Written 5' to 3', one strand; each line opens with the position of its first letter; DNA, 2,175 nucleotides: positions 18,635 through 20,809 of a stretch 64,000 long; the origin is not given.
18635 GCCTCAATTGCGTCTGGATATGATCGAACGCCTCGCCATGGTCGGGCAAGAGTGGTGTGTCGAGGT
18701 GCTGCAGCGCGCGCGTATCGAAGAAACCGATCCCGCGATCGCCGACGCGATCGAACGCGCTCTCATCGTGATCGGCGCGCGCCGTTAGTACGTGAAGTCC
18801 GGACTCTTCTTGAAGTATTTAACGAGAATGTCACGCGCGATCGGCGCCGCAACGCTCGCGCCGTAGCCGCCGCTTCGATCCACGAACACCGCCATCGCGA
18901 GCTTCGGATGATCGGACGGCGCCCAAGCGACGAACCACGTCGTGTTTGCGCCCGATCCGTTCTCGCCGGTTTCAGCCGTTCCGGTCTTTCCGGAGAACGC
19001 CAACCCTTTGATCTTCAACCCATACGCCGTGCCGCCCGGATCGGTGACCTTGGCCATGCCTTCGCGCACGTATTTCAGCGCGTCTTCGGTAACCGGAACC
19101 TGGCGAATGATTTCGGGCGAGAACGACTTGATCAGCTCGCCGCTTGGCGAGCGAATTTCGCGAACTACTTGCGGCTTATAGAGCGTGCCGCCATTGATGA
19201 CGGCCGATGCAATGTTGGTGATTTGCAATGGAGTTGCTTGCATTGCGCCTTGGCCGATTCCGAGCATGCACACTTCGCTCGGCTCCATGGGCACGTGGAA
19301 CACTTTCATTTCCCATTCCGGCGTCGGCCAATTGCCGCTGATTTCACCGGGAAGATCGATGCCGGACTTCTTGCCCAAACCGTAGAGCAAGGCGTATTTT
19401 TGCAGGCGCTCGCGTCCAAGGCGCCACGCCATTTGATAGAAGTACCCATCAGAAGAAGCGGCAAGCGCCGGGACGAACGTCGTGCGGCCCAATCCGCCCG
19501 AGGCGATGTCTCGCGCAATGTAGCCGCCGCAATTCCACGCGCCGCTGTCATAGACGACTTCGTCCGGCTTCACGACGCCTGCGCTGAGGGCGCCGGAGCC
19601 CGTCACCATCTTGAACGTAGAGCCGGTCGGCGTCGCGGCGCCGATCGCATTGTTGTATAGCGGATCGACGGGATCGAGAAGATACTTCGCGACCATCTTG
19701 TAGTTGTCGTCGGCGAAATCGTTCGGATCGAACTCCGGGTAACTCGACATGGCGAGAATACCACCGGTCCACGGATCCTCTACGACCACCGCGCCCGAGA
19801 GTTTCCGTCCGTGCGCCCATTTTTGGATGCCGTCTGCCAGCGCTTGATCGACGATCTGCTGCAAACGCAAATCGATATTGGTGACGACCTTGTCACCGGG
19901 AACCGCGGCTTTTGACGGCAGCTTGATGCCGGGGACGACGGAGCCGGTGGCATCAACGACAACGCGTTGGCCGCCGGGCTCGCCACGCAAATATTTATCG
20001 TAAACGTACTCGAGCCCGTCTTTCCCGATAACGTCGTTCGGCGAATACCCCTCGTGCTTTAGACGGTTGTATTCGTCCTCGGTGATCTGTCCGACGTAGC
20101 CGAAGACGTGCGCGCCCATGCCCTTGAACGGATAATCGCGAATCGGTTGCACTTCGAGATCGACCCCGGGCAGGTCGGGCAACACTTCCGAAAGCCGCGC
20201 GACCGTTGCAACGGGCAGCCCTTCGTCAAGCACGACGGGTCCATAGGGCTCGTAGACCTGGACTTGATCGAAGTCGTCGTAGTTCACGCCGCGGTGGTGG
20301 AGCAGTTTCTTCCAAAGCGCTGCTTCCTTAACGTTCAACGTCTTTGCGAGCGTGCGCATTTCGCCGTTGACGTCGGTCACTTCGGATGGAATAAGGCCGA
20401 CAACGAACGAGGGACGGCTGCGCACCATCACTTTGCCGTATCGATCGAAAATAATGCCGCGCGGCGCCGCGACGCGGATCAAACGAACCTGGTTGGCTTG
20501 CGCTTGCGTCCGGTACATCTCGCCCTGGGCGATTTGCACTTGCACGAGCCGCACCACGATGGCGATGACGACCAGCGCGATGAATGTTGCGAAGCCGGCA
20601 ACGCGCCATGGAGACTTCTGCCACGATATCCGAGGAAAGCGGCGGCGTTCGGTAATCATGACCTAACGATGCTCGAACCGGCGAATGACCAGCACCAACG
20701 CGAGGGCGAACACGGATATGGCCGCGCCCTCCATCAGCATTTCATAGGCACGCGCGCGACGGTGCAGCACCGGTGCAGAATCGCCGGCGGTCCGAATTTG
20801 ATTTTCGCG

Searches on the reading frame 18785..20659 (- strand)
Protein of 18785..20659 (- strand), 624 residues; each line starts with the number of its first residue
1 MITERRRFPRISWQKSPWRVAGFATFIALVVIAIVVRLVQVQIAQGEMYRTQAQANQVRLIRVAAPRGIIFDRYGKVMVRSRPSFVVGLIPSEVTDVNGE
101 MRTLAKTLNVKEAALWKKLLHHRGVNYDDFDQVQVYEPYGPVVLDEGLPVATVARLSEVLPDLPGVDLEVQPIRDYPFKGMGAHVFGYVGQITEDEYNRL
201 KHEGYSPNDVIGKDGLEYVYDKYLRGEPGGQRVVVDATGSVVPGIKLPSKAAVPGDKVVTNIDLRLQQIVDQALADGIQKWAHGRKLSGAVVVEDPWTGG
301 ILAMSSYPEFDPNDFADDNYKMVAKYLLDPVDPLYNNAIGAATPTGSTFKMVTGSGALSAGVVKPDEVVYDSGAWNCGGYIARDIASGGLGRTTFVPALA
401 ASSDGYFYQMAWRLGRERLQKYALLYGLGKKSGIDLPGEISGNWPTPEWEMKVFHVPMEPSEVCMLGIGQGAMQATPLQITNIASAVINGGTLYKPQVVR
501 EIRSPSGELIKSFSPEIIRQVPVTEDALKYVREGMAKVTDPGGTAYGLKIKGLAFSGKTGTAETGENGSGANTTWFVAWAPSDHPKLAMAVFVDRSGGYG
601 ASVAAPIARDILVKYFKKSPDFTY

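Call 59: search_protein_families(library=pfam, proteins=[window:18785-20659:-], max_evalue=0.0001)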
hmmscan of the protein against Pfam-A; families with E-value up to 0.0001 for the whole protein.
window:18785-20659:- (624 aa): 2 families
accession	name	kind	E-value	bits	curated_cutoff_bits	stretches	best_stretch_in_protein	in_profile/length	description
PF00905.27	Transpeptidase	-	1.1e-64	219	22.1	1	289-612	1-298/299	Penicillin binding protein transpeptidase domain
PF03717.20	PBP_dimer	-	2.4e-45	155.6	24.4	1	63-243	2-177/180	Penicillin-binding Protein dimerisation domain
